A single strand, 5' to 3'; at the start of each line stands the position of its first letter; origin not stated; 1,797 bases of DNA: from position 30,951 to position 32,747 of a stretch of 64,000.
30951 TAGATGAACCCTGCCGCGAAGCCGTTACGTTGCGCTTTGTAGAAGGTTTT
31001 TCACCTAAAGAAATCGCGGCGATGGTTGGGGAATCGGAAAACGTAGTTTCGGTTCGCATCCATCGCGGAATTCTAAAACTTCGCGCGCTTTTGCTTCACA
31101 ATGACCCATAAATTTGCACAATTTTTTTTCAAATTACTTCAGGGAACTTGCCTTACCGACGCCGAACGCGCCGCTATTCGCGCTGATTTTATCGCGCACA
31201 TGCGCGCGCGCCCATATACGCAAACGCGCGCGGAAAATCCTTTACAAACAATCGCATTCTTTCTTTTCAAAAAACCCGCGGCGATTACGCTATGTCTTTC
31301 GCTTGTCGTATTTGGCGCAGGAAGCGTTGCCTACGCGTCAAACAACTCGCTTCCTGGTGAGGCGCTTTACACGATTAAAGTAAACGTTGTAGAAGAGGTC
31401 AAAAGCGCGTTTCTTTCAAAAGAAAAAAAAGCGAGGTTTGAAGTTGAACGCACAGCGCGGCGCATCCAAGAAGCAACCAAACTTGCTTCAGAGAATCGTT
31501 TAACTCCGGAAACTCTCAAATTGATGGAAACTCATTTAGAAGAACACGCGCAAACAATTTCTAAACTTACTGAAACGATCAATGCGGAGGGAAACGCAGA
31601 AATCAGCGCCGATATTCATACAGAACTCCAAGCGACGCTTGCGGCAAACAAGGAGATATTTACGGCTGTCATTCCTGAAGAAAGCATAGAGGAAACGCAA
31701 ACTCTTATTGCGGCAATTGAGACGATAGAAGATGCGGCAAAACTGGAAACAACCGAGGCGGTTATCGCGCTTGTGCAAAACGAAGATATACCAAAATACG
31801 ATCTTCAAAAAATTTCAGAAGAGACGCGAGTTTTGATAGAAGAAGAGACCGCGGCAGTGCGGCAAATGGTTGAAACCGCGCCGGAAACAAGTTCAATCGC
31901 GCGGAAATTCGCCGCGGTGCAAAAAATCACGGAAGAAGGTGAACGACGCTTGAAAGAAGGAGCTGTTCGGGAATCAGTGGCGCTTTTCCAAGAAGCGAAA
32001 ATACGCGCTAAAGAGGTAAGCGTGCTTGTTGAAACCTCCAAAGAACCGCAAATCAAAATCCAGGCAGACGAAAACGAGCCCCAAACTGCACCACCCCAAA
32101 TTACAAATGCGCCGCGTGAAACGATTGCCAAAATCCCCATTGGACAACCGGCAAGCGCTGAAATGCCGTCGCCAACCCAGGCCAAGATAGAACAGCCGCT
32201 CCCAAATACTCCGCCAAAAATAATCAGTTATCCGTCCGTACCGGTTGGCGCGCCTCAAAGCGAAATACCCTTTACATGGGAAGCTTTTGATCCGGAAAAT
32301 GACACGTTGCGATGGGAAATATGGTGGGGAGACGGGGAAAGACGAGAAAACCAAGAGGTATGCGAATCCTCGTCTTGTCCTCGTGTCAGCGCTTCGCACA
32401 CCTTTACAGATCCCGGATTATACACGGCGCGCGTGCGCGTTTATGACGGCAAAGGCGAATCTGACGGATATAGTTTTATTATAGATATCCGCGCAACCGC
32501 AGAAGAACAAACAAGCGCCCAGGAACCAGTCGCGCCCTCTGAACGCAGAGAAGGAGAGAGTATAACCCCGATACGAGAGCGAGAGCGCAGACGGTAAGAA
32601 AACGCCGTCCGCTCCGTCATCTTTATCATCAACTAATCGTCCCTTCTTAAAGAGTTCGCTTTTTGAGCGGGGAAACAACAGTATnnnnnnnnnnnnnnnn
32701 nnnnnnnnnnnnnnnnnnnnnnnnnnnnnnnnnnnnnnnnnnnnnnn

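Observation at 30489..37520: ECF sigma / anti-sigma(PKD) module preceding two large secreted PKD/IPT surface proteins, with a palindromic operator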

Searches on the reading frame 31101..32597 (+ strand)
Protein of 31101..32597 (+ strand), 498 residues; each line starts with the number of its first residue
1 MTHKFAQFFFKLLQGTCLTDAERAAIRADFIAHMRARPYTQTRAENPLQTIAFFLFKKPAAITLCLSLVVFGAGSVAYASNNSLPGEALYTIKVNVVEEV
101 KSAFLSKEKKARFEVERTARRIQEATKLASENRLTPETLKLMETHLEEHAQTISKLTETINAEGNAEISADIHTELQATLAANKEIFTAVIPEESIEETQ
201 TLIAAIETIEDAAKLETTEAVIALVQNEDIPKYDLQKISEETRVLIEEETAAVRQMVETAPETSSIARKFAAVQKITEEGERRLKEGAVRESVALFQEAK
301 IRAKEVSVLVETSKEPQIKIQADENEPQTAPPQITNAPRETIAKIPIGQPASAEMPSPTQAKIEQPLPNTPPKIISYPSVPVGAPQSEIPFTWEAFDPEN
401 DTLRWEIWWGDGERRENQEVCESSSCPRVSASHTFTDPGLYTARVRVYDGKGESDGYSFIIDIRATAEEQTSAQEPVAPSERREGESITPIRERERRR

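Call 6: search_protein_families(library=pfam, proteins=[window:31101-32597:+], max_evalue=0.1)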
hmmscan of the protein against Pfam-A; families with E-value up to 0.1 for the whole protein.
window:31101-32597:+ (498 aa): 4 families
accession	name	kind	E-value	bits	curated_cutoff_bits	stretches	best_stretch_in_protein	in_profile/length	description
PF18911.6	PKD_4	-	1.7e-06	28.4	27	1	383-455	14-76/85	PKD domain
PF00801.26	PKD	-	6.4e-05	23.3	23.5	1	381-454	9-72/80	PKD domain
PF18915.5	DUF5667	-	0.00077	20.3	27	1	83-167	2-77/99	Domain of unknown function (DUF5667)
PF16730.10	DnaGprimase_HBD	-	0.039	14.5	25.9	0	219-287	48-114/118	DnaG-primase C-terminal, helicase-binding domain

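Call 7: search_protein_families(library=ncbifam, proteins=[window:31101-32597:+], max_evalue=0.1)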
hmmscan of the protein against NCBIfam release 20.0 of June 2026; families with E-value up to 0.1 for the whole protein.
window:31101-32597:+ (498 aa): 3 families
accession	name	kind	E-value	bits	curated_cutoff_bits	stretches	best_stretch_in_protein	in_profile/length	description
NF058578.1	CPR_pilus_PamR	equivalog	0.00038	19.4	300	1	407-455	185-230/297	pilus system RbmA-like protein PamR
TIGR00920.1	2A060605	subfamily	0.014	13.6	778.35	1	87-258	340-498/887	hydroxymethylglutaryl-CoA reductase (NADPH)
TIGR04007.1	wcaI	equivalog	0.035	12.8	800.45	1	150-207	319-372/407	colanic acid biosynthesis glycosyltransferase WcaI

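Call 11: find_encoding_contigs(protein=window:31101-32597:+, flank=10000, max_places=6)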
Protein window:31101-32597:+ (498 aa): 16 contigs read that carry it; 6 places shown.
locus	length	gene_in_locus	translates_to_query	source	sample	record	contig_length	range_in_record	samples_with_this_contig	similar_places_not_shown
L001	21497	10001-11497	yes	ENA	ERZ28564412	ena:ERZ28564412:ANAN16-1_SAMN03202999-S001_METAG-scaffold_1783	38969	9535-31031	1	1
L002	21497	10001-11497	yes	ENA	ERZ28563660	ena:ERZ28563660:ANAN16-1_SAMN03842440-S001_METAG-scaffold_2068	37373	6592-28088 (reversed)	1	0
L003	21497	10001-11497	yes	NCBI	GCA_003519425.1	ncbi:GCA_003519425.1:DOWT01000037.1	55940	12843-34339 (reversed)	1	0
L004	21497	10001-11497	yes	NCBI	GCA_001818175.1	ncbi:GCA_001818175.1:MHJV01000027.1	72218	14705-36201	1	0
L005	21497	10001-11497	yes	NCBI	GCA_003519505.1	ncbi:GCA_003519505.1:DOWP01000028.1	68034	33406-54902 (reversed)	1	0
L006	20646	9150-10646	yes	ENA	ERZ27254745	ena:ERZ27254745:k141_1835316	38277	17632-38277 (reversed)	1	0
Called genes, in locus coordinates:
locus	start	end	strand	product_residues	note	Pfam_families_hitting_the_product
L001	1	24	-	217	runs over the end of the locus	PF01250:Ribosomal_S6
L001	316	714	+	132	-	-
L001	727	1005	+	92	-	-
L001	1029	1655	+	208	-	PF13483:Lactamase_B_3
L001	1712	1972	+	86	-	-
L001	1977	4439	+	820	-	PF00521:DNA_topoisoIV, PF03989:DNA_gyraseA_C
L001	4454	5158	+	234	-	PF12844:HTH_19 (weak), PF13413:HTH_25, PF09136:Glucodextran_B (weak)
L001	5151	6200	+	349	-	PF00154:RecA_N, PF08423:Rad51, PF06745:ATPase (weak), PF01637:ATPase_2 (faint), PF21096:RecA_C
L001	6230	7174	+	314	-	PF01368:DHH, PF02272:DHHA1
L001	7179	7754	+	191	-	PF00574:CLP_protease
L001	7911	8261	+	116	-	PF00825:Ribonuclease_P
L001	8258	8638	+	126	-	PF08378:NERD (weak), PF02021:UPF0102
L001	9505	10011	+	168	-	PF04542:Sigma70_r2, PF08281:Sigma70_r4_2, PF04545:Sigma70_r4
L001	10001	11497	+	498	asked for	PF18911:PKD_4 (weak)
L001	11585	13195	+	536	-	-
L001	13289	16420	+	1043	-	PF19077:Big_13 (faint), PF00801:PKD, PF17892:Cadherin_5 (faint), PF17963:Big_9 (weak), PF18911:PKD_4, PF15418:DUF4625 (faint), PF00801:PKD (weak), PF18911:PKD_4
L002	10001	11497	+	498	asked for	PF18911:PKD_4 (weak)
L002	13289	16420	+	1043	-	PF19077:Big_13 (faint), PF00801:PKD, PF17892:Cadherin_5 (faint), PF17963:Big_9 (weak), PF18911:PKD_4, PF15418:DUF4625 (faint), PF00801:PKD (weak), PF18911:PKD_4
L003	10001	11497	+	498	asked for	PF18911:PKD_4 (weak)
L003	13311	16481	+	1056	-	PF17892:Cadherin_5 (faint), PF17963:Big_9 (weak), PF18911:PKD_4, PF19077:Big_13 (faint), PF00801:PKD, PF15418:DUF4625 (faint), PF00801:PKD (weak), PF18911:PKD_4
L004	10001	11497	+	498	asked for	PF18911:PKD_4 (weak)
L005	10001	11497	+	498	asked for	PF18911:PKD_4 (weak)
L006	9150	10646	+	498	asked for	PF18911:PKD_4 (weak)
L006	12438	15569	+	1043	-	PF19077:Big_13 (faint), PF00801:PKD, PF17892:Cadherin_5 (faint), PF17963:Big_9 (weak), PF18911:PKD_4, PF15418:DUF4625 (faint), PF00801:PKD (weak), PF18911:PKD_4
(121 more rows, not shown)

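Call 12: find_homologous_proteins(query=window:31101-32597:+)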
Query window:31101-32597:+ (498 aa): 6 proteins with E <= 0.001 among 8000 candidates.
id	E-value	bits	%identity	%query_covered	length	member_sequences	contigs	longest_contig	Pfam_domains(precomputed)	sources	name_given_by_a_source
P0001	0.0e+0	1063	100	100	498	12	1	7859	PF18911.7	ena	-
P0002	0.0e+0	1046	98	100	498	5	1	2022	PF18911.7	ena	-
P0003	1.8e-175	603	61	100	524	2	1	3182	-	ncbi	-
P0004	2.9e-135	470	51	100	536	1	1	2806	-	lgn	-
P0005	7.5e-9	54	32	33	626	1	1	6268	PF18915.6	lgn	-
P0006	3.4e-6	45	25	42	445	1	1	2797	PF18915.6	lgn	-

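Call 13: find_encoding_contigs(protein=P0003, flank=10000, max_places=4)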
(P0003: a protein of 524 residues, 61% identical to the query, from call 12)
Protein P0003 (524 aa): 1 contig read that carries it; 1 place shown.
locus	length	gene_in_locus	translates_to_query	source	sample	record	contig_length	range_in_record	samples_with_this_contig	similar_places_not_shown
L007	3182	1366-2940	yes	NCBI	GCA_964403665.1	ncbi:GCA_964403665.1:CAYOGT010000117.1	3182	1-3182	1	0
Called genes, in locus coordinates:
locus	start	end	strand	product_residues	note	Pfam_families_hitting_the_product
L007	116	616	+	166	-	-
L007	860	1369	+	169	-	PF04542:Sigma70_r2, PF07638:Sigma70_ECF (weak), PF08281:Sigma70_r4_2, PF04545:Sigma70_r4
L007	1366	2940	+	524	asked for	-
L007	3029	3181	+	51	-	?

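Call 14: find_encoding_contigs(protein=P0004, flank=10000, max_places=4)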
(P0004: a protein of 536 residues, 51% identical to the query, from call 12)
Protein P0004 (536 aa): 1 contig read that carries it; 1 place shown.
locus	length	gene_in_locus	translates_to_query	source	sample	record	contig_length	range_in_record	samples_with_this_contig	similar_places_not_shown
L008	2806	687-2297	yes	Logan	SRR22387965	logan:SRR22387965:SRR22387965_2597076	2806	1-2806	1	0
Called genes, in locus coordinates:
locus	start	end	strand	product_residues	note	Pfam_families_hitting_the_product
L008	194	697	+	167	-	PF04542:Sigma70_r2, PF08281:Sigma70_r4_2, PF04545:Sigma70_r4 (weak)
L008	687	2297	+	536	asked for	-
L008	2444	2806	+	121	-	?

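Call 31: find_related_loci(query=window:31101-32597:+, collection=genome_contigs, flank=10000)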
Query window:31101-32597:+ (498 aa) in genome_contigs; peptide patterns used: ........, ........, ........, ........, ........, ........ (x = any residue, [..] = any of these).
30 stretches matched a pattern, but none encodes a relative of the query by tblastn (E <= 1e-3).

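Call 33: find_related_loci(query=A2, collection=genome_contigs, flank=6000)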
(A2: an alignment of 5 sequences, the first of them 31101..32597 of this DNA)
Query A2 (498 aa) in genome_contigs; peptide patterns used: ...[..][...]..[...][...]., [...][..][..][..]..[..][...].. (x = any residue, [..] = any of these).
600 stretches matched a pattern (row limit reached: there are more); 189 encode a relative of the query (tblastn E <= 1e-3); the best 80 are kept; 80 distinct loci.
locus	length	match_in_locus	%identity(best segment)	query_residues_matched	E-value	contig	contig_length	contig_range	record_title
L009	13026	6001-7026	29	18-341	5e-29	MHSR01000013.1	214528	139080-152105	MAG: Candidatus Terrybacteria bacterium RIFCSPHIGHO2_01_FULL_43_35 rifcsphigho2_01_scaffold_372, whole genome shotgun se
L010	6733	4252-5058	29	55-322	2e-23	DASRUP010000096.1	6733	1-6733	MAG TPA_asm: Candidatus Paceibacterota bacterium isolate SMAG_U8136 k141_1556900, whole genome shotgun sequence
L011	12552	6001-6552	32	16-190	3e-23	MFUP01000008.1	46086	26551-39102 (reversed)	MAG: Candidatus Nomurabacteria bacterium RIFCSPLOWO2_01_FULL_33_24 rifcsplowo2_01_scaffold_3938, whole genome shotgun se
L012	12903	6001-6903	28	1-299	8e-21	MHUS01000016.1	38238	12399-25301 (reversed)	MAG: Candidatus Yonathbacteria bacterium RIFCSPHIGHO2_01_FULL_51_10 rifcsphigho2_01_scaffold_2104, whole genome shotgun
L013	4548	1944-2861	26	13-313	1e-20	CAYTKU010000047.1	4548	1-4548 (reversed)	MAG TPA_asm: uncultured Gammaproteobacteria bacterium isolate SRP286056_co1_515 genome assembly, contig: NODE_28714_leng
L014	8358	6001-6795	29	64-322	5e-20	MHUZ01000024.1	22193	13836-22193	MAG: Candidatus Yonathbacteria bacterium RIFOXYD1_FULL_52_36 rifoxyd1_full_scaffold_3643, whole genome shotgun sequence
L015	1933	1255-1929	29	1-220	3e-20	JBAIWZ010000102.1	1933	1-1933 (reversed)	MAG: Acutalibacteraceae bacterium isolate bin_138 c_000002776981, whole genome shotgun sequence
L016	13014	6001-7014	26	1-336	9e-19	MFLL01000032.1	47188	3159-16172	MAG: Candidatus Kaiserbacteria bacterium RIFCSPHIGHO2_02_FULL_55_25 rifcsphigho2_02_scaffold_9560, whole genome shotgun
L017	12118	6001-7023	23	9-325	7e-19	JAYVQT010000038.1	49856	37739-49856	MAG: Candidatus Paceibacterota bacterium isolate GL72_UP_metabat_91 GL72_UP_metabat_91_37, whole genome shotgun sequence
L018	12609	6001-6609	32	8-213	1e-18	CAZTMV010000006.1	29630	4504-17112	MAG TPA_asm: uncultured Candidatus Saccharibacteria bacterium isolate SRP329715_co2_40 genome assembly, contig: NODE_323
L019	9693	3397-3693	41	56-153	1e-18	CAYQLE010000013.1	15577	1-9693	MAG TPA_asm: uncultured Candidatus Saccharibacteria bacterium isolate SRP128246_co1_332 genome assembly, contig: NODE_84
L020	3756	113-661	32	7-196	1e-18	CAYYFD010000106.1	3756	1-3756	MAG TPA_asm: uncultured Candidatus Peribacteria bacterium isolate binchicken_co186_64 genome assembly, contig: NODE_4039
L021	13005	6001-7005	27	9-323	2e-18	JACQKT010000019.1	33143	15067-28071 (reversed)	MAG: Candidatus Liptonbacteria bacterium isolate NC_groundwater_1184_Ag_S-0.1um_47_66 S_p1_S3_coassembly_k141_1401160, w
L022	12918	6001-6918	28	16-321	4e-18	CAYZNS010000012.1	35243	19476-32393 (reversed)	MAG TPA_asm: uncultured Candidatus Saccharibacteria bacterium isolate binchicken_co21_230 genome assembly, contig: NODE_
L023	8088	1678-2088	35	58-195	4e-18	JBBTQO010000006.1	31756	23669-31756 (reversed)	MAG: Patescibacteria group bacterium isolate H43-bin019_1 H43_bin019_1_000000000006, whole genome shotgun sequence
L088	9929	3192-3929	30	73-311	1e-10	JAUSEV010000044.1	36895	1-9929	MAG: Candidatus Uhrbacteria bacterium isolate E14_maxbin.233 E14_k141_1805074, whole genome shotgun sequence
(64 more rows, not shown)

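Call 49: search_protein_families(library=pfam, alignment_id=A3, max_evalue=0.001)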
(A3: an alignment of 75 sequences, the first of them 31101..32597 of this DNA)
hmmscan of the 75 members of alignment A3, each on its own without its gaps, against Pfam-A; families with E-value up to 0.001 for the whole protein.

A. member 1, window:31101-32597:+ (498 aa): 3 families
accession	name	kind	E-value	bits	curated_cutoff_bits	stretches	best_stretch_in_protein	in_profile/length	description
PF18911.6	PKD_4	-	1.7e-06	28.4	27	1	383-455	14-76/85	PKD domain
PF00801.26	PKD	-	6.4e-05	23.3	23.5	1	381-454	9-72/80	PKD domain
PF18915.5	DUF5667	-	0.00077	20.3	27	0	83-167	2-77/99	Domain of unknown function (DUF5667)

B. families by the number of members that match (of 75 scanned): 7 families
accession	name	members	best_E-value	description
PF18915.5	DUF5667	72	5.8e-21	Domain of unknown function (DUF5667)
PF18911.6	PKD_4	3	1.7e-06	PKD domain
PF00801.26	PKD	2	6.4e-05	PKD domain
PF18914.6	DUF5666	1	4.7e-45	Domain of unknown function (DUF5666)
PF13509.12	S1_2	1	2.1e-05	S1 domain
PF09731.14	Mitofilin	1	3.5e-05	Mitochondrial inner membrane protein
PF09073.15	BUD22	1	0.00087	BUD22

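Call 50: search_solved_structures(query=A3, max_evalue=1)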
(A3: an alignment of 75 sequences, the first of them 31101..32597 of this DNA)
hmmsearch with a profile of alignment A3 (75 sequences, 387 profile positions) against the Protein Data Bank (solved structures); distinct sequences matched with E-value up to 1: 29.
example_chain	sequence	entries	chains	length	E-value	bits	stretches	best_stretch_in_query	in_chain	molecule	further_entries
2vkj_A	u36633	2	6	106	0.018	17.6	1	262-323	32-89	TM1634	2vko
9o7h_A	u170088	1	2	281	0.035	16.7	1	274-369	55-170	E3 ubiquitin-protein ligase CHIP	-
9o7d_A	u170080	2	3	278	0.039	16.5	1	275-369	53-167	E3 ubiquitin-protein ligase CHIP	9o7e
9o7f_B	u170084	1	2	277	0.043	16.4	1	275-369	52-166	E3 ubiquitin-protein ligase CHIP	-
8fbj_A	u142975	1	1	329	0.048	16.2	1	179-325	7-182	KWOCA_60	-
8ump_A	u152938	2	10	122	0.07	15.7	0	287-315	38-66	T33-ml35-redesigned-TPR-domain-fold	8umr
2wqh_A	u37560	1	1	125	0.083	15.4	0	287-318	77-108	CTPR3Y3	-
2c2l_A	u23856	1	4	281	0.092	15.3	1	274-363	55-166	CARBOXY TERMINUS OF HSP70-INTERACTING PROTEIN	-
6nx2_A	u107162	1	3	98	0.12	15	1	183-272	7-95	Design construct AAA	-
8ch0_A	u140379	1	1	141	0.13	14.8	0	286-315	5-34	Consensus tetratricopeptide repeat protein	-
2cpt_A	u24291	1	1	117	0.14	14.7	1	277-357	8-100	Vacuolar sorting protein 4b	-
2wz7_A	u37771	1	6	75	0.16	14.5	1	179-229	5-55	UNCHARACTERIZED PROTEIN YBGF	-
6o0i_A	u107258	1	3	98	0.18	14.4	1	183-272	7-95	Design construct XAA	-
2xdj_A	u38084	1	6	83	0.2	14.2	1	179-229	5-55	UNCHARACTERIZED PROTEIN YBGF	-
2fo7_A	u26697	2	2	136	0.24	13.9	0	287-315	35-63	SYNTHETIC CONSENSUS TPR PROTEIN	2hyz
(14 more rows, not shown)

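Call 55: find_homologous_proteins(query=A3, max_evalue=0.00001)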
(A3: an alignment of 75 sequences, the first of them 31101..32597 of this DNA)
Query A3 (75 sequences) (498 aa, profile of the alignment): 7 proteins with E <= 0.00001 among 8000 candidates.
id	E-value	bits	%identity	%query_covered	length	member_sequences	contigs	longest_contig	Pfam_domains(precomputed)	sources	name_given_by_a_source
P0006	1.6e-80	289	25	42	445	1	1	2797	PF18915.6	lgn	-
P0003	1.8e-79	286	61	100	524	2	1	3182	-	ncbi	-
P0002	2.5e-79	286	98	100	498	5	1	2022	PF18911.7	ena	-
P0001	5.7e-79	284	100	100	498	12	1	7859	PF18911.7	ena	-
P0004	4.3e-75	272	51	100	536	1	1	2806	-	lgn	-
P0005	4.9e-62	229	32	33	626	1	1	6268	PF18915.6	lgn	-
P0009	3.3e-11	61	30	30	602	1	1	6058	PF04773.19,PF18915.6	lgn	-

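Call 62: search_protein_families(library=pfam, proteins=[P0009], max_evalue=0.01)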
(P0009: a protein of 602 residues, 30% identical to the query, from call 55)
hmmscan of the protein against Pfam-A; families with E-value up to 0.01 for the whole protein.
P0009 (602 aa): 2 families
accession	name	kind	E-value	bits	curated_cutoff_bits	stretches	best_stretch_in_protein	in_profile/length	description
PF18915.5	DUF5667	-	3.1e-20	72.9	27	2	330-430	1-90/99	Domain of unknown function (DUF5667)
PF04773.18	FecR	-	2.5e-10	41.1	24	1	138-237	1-94/97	FecR protein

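Call 71: search_protein_families(library=pfam, alignment_id=A3, max_evalue=1)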
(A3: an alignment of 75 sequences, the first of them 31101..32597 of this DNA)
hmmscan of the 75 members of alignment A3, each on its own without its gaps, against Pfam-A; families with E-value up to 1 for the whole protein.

A. member 1, window:31101-32597:+ (498 aa): 4 families
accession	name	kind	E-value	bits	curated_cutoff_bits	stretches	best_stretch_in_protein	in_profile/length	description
PF18911.6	PKD_4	-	1.7e-06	28.4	27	1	383-455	14-76/85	PKD domain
PF00801.26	PKD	-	6.4e-05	23.3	23.5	1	381-454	9-72/80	PKD domain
PF18915.5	DUF5667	-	0.00077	20.3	27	1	83-167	2-77/99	Domain of unknown function (DUF5667)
PF16730.10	DnaGprimase_HBD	-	0.039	14.5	25.9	0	219-287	48-114/118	DnaG-primase C-terminal, helicase-binding domain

B. families by the number of members that match (of 75 scanned): 106 families (the first 25 are shown)
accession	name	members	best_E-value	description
PF18915.5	DUF5667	74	5.8e-21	Domain of unknown function (DUF5667)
PF18911.6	PKD_4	3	1.7e-06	PKD domain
PF00801.26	PKD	3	6.4e-05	PKD domain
PF07719.23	TPR_2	3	0.0014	Tetratricopeptide repeat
PF04519.19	Bactofilin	3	0.076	Polymer-forming cytoskeletal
PF09073.15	BUD22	2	0.00087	BUD22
PF25515.1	Arm_PDR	2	0.003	Plastid division regulator ARM repeat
PF13424.12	TPR_12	2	0.0095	Tetratricopeptide repeat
PF13720.11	Acetyltransf_11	2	0.1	Udp N-acetylglucosamine O-acyltransferase; Domain 2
PF19745.5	FUT8_N_cat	2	0.13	Alpha-(1,6)-fucosyltransferase N- and catalytic domains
PF18914.6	DUF5666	1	4.7e-45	Domain of unknown function (DUF5666)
PF13509.12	S1_2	1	2.1e-05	S1 domain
PF09731.14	Mitofilin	1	3.5e-05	Mitochondrial inner membrane protein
PF01472.26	PUA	1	0.0021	PUA domain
PF17963.7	Big_9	1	0.0027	Bacterial Ig domain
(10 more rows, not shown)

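Call 72: predict_structure(alignment_id=A2)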
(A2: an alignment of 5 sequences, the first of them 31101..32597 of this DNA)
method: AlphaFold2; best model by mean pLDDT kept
length: 498 residues; sequences in the alignment: 5
mean_pLDDT: 55.5   pTM: 0.36
mean pLDDT of the five models: 55.5, 54.8, 54.2, 53.3, 48.5
residues with pLDDT >= 90: 0; 70-90: 151; 50-70: 143; < 50: 204
segments of 3 or more residues with pLDDT < 50: 1-97, 315-330, 332-385, 466-498
pLDDT, mean of each block of 10 residues (from residue 1): 33 36 45 43 36 35 36 31 28 43 69 84 77 71 81 86 82 85 74 57 79 76 64 66 72 66 72 86 80 78 75 43 29 32 31 28 28 40 48 60 58 54 56 63 60 55 46 30 29 34
secondary structure, 60 per line:
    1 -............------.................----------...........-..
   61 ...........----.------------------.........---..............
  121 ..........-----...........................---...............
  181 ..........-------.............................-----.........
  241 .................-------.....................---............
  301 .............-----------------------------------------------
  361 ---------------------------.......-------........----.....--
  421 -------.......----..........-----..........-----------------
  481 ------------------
elements in order: H2-13 H20-36 H47-57 H59-71 H96-103 H107-130 H136-162 H166-190 H198-226 H232-257 H265-285 H289-313 E388-394 E402-409 E414-418 E428-434 E439-448 E454-463
